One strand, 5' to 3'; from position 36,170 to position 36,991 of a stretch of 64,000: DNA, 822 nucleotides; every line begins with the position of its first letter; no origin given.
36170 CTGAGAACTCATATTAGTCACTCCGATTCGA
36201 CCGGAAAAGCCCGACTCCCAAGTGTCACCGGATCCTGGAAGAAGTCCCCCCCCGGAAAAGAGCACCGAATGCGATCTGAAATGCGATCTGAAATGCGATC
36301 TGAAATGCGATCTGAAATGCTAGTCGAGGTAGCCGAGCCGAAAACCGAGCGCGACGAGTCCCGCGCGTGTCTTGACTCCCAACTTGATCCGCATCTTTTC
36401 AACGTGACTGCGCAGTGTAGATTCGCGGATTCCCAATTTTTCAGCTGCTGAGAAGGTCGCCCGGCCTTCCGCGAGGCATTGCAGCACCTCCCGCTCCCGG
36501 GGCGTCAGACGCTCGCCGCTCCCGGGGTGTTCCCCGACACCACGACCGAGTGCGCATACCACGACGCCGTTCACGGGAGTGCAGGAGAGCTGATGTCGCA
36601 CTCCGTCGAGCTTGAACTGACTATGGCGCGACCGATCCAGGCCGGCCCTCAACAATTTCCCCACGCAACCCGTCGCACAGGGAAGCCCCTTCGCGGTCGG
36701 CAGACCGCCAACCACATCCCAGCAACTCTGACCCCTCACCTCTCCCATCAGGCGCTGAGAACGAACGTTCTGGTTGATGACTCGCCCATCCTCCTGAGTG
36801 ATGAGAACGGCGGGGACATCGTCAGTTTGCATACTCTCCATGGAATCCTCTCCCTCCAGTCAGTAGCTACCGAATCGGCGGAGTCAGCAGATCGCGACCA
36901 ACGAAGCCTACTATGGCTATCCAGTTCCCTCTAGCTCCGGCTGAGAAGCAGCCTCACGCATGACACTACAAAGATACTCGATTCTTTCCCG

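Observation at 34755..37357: Same-strand module: globin-like protein, PAS/LuxR regulator, P450, ferredoxin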

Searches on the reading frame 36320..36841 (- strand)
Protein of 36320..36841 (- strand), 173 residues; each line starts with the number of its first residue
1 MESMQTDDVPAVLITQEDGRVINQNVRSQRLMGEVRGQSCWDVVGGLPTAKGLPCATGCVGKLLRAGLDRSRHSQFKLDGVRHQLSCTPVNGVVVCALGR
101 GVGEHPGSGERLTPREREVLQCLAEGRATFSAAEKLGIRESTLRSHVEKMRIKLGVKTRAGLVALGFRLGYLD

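Call 3: search_protein_families(library=pfam, proteins=[window:36320-36841:-], max_evalue=0.1)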
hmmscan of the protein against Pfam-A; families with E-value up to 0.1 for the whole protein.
window:36320-36841:- (173 aa): 8 families
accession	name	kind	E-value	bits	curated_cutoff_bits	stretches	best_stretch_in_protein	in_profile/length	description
PF00196.25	GerE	-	1.5e-12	47.3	23.5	1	111-163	2-54/57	Bacterial regulatory proteins, luxR family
PF13518.12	HTH_28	-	0.012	16.2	25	1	118-151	4-37/52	Helix-turn-helix domain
PF12840.13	HTH_20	-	0.029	14.8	27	1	117-150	7-42/51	Helix-turn-helix domain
PF00126.33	HTH_1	-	0.037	14.4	26.6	1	118-157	5-44/60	Bacterial regulatory helix-turn-helix protein, lysR family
PF04545.22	Sigma70_r4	-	0.042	13.8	24.1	1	111-148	4-42/50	Sigma-70, region 4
PF08281.18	Sigma70_r4_2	-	0.049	13.7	25.7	0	110-153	9-53/54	Sigma-70, region 4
PF00486.34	Trans_reg_C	-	0.064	13.8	26.2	0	111-156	5-59/77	Transcriptional regulatory protein, C terminal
PF13551.12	HTH_29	-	0.071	13.6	28.1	0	118-149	3-35/64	Winged helix-turn helix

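Call 6: search_solved_structures(query=window:36320-36841:-, max_evalue=1, show_alignments=2)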
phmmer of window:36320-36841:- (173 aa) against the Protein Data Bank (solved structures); distinct sequences matched with E-value up to 1: 46.
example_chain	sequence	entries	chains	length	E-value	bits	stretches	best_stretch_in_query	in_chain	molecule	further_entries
1fse_A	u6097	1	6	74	2.3e-07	34.2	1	111-172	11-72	GERE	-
1je8_A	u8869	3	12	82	1.8e-06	31.3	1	110-160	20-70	Nitrate/Nitrite Response Regulator Protein NARL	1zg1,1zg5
8u3b_G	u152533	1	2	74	2e-06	31.1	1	111-160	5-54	Nitrate/nitrite response regulator protein NarL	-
1a04_A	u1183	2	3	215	8.2e-06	29.2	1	109-160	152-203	NITRATE/NITRITE RESPONSE REGULATOR PROTEIN NARL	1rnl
4ldz_A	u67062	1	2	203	4e-05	26.9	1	110-164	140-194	Transcriptional regulatory protein DesR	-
6jqs_A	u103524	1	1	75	4.5e-05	26.8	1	110-172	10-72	DNA-binding response regulator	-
4wt0_B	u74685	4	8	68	7.7e-05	26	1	110-169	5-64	Response regulator receiver domain protein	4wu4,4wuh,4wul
7x1k_A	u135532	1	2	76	9e-05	25.8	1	112-171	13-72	Chemotaxis protein CheY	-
4wsz_A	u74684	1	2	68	0.0001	25.6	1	110-169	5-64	Response regulator receiver domain protein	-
5hev_A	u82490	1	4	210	0.00016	24.9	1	106-170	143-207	Response regulator protein VraR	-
7r3g_B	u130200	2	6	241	0.00064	23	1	112-169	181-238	Regulatory protein RhlR | PROSS optimized variant of RhlR with 75 mutations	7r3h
4yn8_A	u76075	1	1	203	0.0012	22.1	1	110-163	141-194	Response regulator ChrA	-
3c3w_A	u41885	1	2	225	0.0013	22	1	96-161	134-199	TWO COMPONENT TRANSCRIPTIONAL REGULATORY PROTEIN DEVR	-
1zlj_A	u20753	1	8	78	0.0015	21.7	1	111-162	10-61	Dormancy Survival Regulator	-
1p4w_A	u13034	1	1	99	0.0017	21.6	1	108-162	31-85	rcsB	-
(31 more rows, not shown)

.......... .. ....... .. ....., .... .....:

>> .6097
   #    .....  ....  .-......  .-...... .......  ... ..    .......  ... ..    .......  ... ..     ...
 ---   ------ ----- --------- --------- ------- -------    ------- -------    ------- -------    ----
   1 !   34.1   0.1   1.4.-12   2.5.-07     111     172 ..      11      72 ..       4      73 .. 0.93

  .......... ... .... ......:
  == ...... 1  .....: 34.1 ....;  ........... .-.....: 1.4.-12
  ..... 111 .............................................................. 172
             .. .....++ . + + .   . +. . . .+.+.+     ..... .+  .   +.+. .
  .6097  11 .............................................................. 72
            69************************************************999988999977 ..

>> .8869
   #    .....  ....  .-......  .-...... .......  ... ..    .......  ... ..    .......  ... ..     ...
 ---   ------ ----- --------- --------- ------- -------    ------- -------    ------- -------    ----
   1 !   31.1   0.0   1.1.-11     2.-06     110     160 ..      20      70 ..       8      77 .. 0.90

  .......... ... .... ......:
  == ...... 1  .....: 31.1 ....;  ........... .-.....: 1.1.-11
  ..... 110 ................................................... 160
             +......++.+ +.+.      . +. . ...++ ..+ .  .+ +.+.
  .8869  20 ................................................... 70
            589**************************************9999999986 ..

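Call 9: find_homologous_proteins(query=window:36320-36841:-, max_evalue=0.001)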
Query window:36320-36841:- (173 aa): 111 proteins with E <= 0.001 among 532 candidates.
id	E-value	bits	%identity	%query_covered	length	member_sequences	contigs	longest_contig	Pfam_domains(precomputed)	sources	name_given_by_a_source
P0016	4.3e-107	373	98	100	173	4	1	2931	PF00196.26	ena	-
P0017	1.1e-67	245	66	100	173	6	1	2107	PF00196.26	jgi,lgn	jgi:DNA-binding CsgD family transcriptional regulator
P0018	8.1e-64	233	64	99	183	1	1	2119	PF00196.26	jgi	jgi:DNA-binding CsgD family transcriptional regulator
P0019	6.7e-63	230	65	97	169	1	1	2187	PF00196.26,PF08281.19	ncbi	-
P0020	2.5e-62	228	62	100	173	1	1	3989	PF00196.26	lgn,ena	-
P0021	2.7e-62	228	61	99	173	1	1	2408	PF00196.26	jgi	jgi:DNA-binding CsgD family transcriptional regulator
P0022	4.7e-61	224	60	99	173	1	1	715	PF00196.26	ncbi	-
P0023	1.7e-60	222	60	99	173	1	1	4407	PF00196.26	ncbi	-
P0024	1.6e-59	219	59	99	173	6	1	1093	PF00196.26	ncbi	-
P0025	1.6e-59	219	60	100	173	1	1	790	PF00196.26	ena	-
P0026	3.7e-59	217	61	97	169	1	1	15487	PF00196.26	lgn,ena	-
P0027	3.0e-58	214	57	99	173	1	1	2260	PF00196.26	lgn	-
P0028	5.0e-57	211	58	100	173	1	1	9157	PF00196.26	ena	-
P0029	1.2e-56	209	59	99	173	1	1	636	PF00196.26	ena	-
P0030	1.7e-56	209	59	91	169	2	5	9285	PF00196.26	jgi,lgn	jgi:DNA-binding CsgD family transcriptional regulator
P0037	1.8e-53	199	56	97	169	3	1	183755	PF00196.26,PF04545.23,PF08281.19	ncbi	-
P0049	9.5e-51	190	57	97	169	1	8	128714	PF00196.26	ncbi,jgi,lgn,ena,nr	ncbi:MAG: hypothetical protein CL908_04320 [Deltaproteobacteria bacterium]|jgi:two-component system 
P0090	4.0e-44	169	53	92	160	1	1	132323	PF13384.13,PF13518.13,PF00196.26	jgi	jgi:DNA-binding CsgD family transcriptional regulator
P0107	3.2e-6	45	41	48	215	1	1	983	PF00196.26,PF08281.19,PF00072.31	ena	-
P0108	5.8e-6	44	37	53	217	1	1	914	PF13551.13,PF00196.26,PF04545.23,PF08281.19,PF00072.31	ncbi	-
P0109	6.1e-6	44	43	61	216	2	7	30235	PF00196.26,PF08281.19,PF00072.31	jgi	jgi:FixJ family two-component response regulator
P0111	2.6e-5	42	38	42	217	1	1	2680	PF00196.26,PF04545.23,PF08281.19,PF00072.31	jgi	jgi:DNA-binding NarL/FixJ family response regulator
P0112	4.1e-5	42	38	42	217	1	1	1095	PF00196.26,PF04545.23,PF08281.19,PF00072.31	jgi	jgi:DNA-binding NarL/FixJ family response regulator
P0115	9.0e-5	40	36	55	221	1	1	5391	PF00196.26,PF04545.23,PF08281.19,PF00072.31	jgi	jgi:DNA-binding NarL/FixJ family response regulator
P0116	1.4e-4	40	43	39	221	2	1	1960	PF00196.26,PF04545.23,PF08281.19,PF00072.31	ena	-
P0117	1.5e-4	40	45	36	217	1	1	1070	PF00196.26,PF04545.23,PF08281.19,PF00072.31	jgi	jgi:DNA-binding NarL/FixJ family response regulator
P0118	1.5e-4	40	45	36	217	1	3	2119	PF00196.26,PF04545.23,PF08281.19,PF00072.31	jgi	jgi:DNA-binding NarL/FixJ family response regulator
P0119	1.7e-4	40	45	36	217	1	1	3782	PF00196.26,PF04545.23,PF08281.19,PF00072.31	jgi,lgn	-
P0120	1.7e-4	40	45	36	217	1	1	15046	PF00196.26,PF04545.23,PF08281.19,PF00072.31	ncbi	-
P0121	1.8e-4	40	45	36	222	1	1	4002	PF00196.26,PF04545.23,PF08281.19,PF00072.31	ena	-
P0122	1.9e-4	39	45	36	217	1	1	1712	PF00196.26,PF04545.23,PF08281.19,PF00072.31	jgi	jgi:DNA-binding NarL/FixJ family response regulator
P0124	2.3e-4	39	39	38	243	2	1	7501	PF00196.26,PF08281.19,PF00072.31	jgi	-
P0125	4.5e-4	38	48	35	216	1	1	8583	PF13412.13,PF00196.26,PF04545.23,PF08281.19,PF00072.31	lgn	-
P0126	8.1e-4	37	43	36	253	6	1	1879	PF00196.26,PF00072.31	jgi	-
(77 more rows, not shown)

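Call 17: find_related_loci(query=A1, collection=genome_contigs, flank=6000)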
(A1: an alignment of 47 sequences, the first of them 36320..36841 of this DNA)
Query A1 (173 aa) in genome_contigs; peptide patterns used: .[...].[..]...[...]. (x = any residue, [..] = any of these).
48 stretches matched a pattern; 37 encode a relative of the query (tblastn E <= 1e-3); 37 distinct loci.
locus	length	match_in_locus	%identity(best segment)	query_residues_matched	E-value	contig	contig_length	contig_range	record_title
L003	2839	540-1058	66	1-173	7e-74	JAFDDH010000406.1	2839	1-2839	MAG: Deltaproteobacteria bacterium isolate Meg19_02_Bin_79 Meg19_02_Bin_79_scaffold_114174, whole genome shotgun sequenc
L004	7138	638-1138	60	6-172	2e-61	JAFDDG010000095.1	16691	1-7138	MAG: Deltaproteobacteria bacterium isolate Meg19_02_Bin_77 Meg19_02_bin_77_scaffold_2589, whole genome shotgun sequence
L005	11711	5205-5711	57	4-172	4e-60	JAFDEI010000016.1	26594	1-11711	MAG: Deltaproteobacteria bacterium isolate Meg19_46_Bin_116 Meg19_46_Bin_116_scaffold_1392, whole genome shotgun sequenc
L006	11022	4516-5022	57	4-172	5e-60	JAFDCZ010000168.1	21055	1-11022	MAG: Deltaproteobacteria bacterium isolate Meg19_02_Bin_150 Meg19_02_Bin_150_scaffold_9326, whole genome shotgun sequenc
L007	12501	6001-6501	57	6-172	2e-58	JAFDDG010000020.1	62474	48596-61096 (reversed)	MAG: Deltaproteobacteria bacterium isolate Meg19_02_Bin_77 Meg19_02_bin_77_scaffold_110, whole genome shotgun sequence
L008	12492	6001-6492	57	9-172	6e-58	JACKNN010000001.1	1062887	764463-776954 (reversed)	MAG: Pseudomonadales bacterium isolate HK-STAS-PROT-145 HK-STAS-PROT-145_1, whole genome shotgun sequence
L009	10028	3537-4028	58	9-172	2e-56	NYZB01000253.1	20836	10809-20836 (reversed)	MAG: Deltaproteobacteria bacterium isolate ARS66 MHASMcontig_456141, whole genome shotgun sequence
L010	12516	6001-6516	52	1-172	3e-56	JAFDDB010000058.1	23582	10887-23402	MAG: Deltaproteobacteria bacterium isolate Meg19_02_Bin_157 Meg19_02_Bin_157_scaffold_1632, whole genome shotgun sequenc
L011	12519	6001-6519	57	1-173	1e-55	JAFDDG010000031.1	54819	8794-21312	MAG: Deltaproteobacteria bacterium isolate Meg19_02_Bin_77 Meg19_02_bin_77_scaffold_260, whole genome shotgun sequence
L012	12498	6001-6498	55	8-173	1e-55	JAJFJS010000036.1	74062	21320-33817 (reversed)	MAG: Gammaproteobacteria bacterium isolate OFTM71 OFTM71_35, whole genome shotgun sequence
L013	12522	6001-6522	52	3-172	7e-55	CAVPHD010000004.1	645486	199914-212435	MAG: uncultured delta proteobacterium isolate MFD09964.bin.2.262 genome assembly, contig: contig_35735, whole genome sho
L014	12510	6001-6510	53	4-173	7e-55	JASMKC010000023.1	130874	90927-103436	MAG: Myxococcota bacterium isolate ETNP8_MAG_7 c_000000332638, whole genome shotgun sequence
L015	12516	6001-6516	52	2-173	2e-54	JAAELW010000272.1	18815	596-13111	MAG: bacterium isolate Bpl_16 BplG_CONTIG2921265, whole genome shotgun sequence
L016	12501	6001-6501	54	7-173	1e-53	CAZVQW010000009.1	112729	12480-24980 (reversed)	MAG TPA_asm: uncultured Chromatiaceae bacterium isolate SRP077602_co10_288 genome assembly, contig: NODE_303_length_1127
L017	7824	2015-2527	51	2-173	3e-51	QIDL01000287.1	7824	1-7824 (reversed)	MAG: Gammaproteobacteria bacterium isolate SZUA-228 Ga0063294_10006562, whole genome shotgun sequence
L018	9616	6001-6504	51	5-172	7e-51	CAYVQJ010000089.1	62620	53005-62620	MAG TPA_asm: uncultured Myxococcales bacterium isolate binchicken_co165_377 genome assembly, contig: k141_30575, whole g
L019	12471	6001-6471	53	16-172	2e-50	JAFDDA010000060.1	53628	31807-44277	MAG: Deltaproteobacteria bacterium isolate Meg19_02_Bin_151 Meg19_02_Bin_151_scaffold_1600, whole genome shotgun sequenc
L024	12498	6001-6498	51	8-173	8e-48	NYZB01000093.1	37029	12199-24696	MAG: Deltaproteobacteria bacterium isolate ARS66 MHASMcontig_405030, whole genome shotgun sequence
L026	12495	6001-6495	46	8-172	5e-47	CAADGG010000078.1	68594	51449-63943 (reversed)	uncultured proteobacterium isolate PRO3.fa.gz genome assembly, contig: k127_128290, whole genome shotgun sequence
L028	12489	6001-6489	49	10-172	2e-44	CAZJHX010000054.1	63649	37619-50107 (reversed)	MAG TPA_asm: uncultured Myxococcales bacterium isolate binchicken_co141_27 genome assembly, contig: NODE_1869_length_636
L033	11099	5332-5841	41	2-172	2e-34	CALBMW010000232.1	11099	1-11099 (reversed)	MAG TPA_asm: uncultured Myxococcales bacterium isolate ERR2206779_bin.31_CONCOCT_v1.1_MAG genome assembly, contig: ERZ89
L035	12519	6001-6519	37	8-173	1e-27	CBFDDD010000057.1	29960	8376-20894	MAG TPA_asm: uncultured Myxococcales bacterium isolate SRR26215691_binner13_Refined_41 genome assembly, contig: ERZ25073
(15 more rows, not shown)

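Call 22: search_protein_families(library=pfam, proteins=[L012:6602-8983:+, L018:6580-8952:+, L008:6750-7688:+, L026:4741-5892:+, L035:4810-5844:+, L012:4280-5194:-, L012:3612-4226:-, L012:9308-10054:+, L007:4601-5878:+], max_evalue=0.001)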
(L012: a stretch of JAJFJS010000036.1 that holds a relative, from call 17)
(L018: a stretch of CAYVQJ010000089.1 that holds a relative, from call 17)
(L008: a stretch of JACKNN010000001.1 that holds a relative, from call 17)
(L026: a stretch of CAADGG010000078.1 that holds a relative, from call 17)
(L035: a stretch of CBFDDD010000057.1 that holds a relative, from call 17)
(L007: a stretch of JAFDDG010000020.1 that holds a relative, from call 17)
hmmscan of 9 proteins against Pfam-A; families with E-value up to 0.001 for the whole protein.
L012:6602-8983:+ (794 aa): 2 families
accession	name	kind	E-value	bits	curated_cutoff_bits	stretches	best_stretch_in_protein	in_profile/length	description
PF00115.25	COX1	-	1e-52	179.9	34.8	1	299-745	2-436/436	Cytochrome C and Quinol oxidase polypeptide I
PF22085.1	NorB_cytochrome_c-like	-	1.4e-48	166.1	29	1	56-226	4-180/181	Nitric oxide reductase subunit B, cytochrome c-like domain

L018:6580-8952:+ (791 aa): 2 families
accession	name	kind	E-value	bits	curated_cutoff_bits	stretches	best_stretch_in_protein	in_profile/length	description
PF00115.25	COX1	-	1.3e-47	163.1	34.8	1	304-748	3-435/436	Cytochrome C and Quinol oxidase polypeptide I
PF22085.1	NorB_cytochrome_c-like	-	1.1e-45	156.6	29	1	67-236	3-181/181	Nitric oxide reductase subunit B, cytochrome c-like domain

L008:6750-7688:+ (313 aa): 0 families

L026:4741-5892:+ (384 aa): 0 families

L035:4810-5844:+ (345 aa): 0 families

L012:4280-5194:- (305 aa): 1 family
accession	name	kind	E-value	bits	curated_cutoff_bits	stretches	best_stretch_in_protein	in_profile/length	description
PF07661.19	MORN_2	-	2.3e-51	166.1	29.6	3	268-289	1-22/22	MORN repeat variant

L012:3612-4226:- (205 aa): 1 family
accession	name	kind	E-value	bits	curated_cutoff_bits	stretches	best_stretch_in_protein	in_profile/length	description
PF07661.19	MORN_2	-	1.4e-34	114.5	29.6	1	114-133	1-20/22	MORN repeat variant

L012:9308-10054:+ (249 aa): 0 families

L007:4601-5878:+ (426 aa): 1 family
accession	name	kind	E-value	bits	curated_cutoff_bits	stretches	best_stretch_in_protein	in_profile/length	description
PF00067.27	p450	-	8.4e-35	120.9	22.8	1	207-404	207-439/462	Cytochrome P450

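Call 27: predict_structure(alignment_id=A1)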
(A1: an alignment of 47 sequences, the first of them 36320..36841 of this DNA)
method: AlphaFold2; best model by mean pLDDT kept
length: 173 residues; sequences in the alignment: 47
mean_pLDDT: 87.7   pTM: 0.57
mean pLDDT of the five models: 87.7, 86.0, 84.8, 84.8, 83.9
residues with pLDDT >= 90: 117; 70-90: 39; 50-70: 6; < 50: 11
segments of 3 or more residues with pLDDT < 50: 1-6, 103-107
pLDDT, mean of each block of 10 residues (from residue 1): 52 96 94 95 93 93 86 89 91 92 50 94 95 97 97 91 86 86
secondary structure, 60 per line:
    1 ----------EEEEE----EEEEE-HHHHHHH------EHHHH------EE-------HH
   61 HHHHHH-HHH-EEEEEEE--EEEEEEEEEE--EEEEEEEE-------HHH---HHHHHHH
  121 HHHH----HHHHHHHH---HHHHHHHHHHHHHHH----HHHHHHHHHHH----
elements in order: E11-15 E20-24 H26-32 H40-43 H59-66 E72-78 E81-90 E93-100 H114-124 H129-136 H140-154 H159-169

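Call 32: find_encoding_contigs(protein=P0037, flank=7000, max_places=2)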
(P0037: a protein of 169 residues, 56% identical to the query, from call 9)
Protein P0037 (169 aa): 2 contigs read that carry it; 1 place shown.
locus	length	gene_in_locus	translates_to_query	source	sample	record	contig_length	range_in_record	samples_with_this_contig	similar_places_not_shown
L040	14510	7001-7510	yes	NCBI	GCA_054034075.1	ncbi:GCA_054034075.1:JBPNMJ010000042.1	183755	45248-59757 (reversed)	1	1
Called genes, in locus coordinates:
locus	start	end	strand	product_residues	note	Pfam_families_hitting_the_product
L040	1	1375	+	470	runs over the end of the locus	PF00115:COX1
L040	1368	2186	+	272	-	PF07728:AAA_5, PF08406:CbbQ_C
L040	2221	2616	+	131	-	PF09685:MamF_MmsF (weak)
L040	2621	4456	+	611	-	PF00092:VWA (weak), PF13519:VWA_2 (weak)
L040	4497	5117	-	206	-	PF05401:NodS, PF13489:Methyltransf_23, PF03848:TehB, PF05175:MTS, PF13649:Methyltransf_25, PF13847:Methyltransf_31, PF08241:Methyltransf_11, PF08242:Methyltransf_12, +1 more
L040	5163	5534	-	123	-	-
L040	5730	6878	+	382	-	PF00355:Rieske, PF19112:VanA_C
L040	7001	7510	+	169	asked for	PF00196:GerE, PF04545:Sigma70_r4 (weak), PF08281:Sigma70_r4_2 (faint)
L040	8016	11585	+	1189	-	PF18582:HZS_alpha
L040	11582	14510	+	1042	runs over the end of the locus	PF21783:YNCE (faint)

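Call 33: find_encoding_contigs(protein=P0049, flank=7000, max_places=2)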
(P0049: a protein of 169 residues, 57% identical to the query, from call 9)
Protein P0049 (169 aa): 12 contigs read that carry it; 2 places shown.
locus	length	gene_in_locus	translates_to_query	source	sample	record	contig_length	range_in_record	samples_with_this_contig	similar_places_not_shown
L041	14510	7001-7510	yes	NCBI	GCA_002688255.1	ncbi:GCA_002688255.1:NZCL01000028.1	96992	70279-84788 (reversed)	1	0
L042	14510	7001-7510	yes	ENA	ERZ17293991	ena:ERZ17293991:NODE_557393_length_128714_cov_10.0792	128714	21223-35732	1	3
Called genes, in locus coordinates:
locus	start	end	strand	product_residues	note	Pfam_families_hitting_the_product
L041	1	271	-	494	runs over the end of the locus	PF01883:FeS_assembly_P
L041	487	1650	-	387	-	PF00067:p450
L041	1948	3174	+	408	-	PF00067:p450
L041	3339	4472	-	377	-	-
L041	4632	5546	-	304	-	PF09339:HTH_IclR, PF01614:IclR_C (faint)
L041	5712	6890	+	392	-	PF00067:p450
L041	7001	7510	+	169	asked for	PF00196:GerE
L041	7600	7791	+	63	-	PF13459:Fer4_15, PF13370:Fer4_13 (weak)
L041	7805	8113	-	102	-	PF01722:BolA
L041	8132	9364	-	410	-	PF02771:Acyl-CoA_dh_N, PF02770:Acyl-CoA_dh_M, PF00441:Acyl-CoA_dh_1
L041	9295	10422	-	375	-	PF02771:Acyl-CoA_dh_N, PF02770:Acyl-CoA_dh_M, PF00441:Acyl-CoA_dh_1, PF08028:Acyl-CoA_dh_2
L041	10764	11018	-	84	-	-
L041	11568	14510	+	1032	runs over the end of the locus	PF00486:Trans_reg_C, PF13191:AAA_16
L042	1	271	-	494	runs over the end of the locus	PF01883:FeS_assembly_P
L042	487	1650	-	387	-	PF00067:p450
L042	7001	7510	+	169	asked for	PF00196:GerE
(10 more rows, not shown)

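Call 34: find_encoding_contigs(protein=P0090, flank=7000, max_places=2)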
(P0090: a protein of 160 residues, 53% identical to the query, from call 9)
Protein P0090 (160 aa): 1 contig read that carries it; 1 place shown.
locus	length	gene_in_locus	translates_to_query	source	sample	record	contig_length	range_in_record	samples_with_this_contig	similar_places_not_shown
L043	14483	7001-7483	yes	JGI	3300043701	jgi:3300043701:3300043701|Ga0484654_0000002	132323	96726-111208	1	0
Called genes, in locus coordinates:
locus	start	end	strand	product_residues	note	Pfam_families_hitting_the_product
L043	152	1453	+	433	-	PF07690:MFS_1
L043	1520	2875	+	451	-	PF07690:MFS_1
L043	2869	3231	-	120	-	PF00072:Response_reg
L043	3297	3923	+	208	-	PF01814:Hemerythrin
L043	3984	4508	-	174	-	PF02915:Rubrerythrin (faint), PF13668:Ferritin_2 (weak)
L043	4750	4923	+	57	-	PF11953:DUF3470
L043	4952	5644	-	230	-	-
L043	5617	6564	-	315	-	-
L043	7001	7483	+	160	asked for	PF13518:HTH_28 (faint), PF00196:GerE, PF13384:HTH_23 (weak)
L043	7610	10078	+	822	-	PF22085:NorB_cytochrome_c-like, PF00115:COX1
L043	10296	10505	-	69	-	-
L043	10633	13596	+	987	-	PF01565:FAD_binding_4, PF02913:FAD-oxidase_C, PF13183:Fer4_8, PF13534:Fer4_17 (weak)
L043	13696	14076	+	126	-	PF00903:Glyoxalase, PF12681:Glyoxalase_2 (faint)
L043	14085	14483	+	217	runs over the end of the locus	PF04199:Cyclase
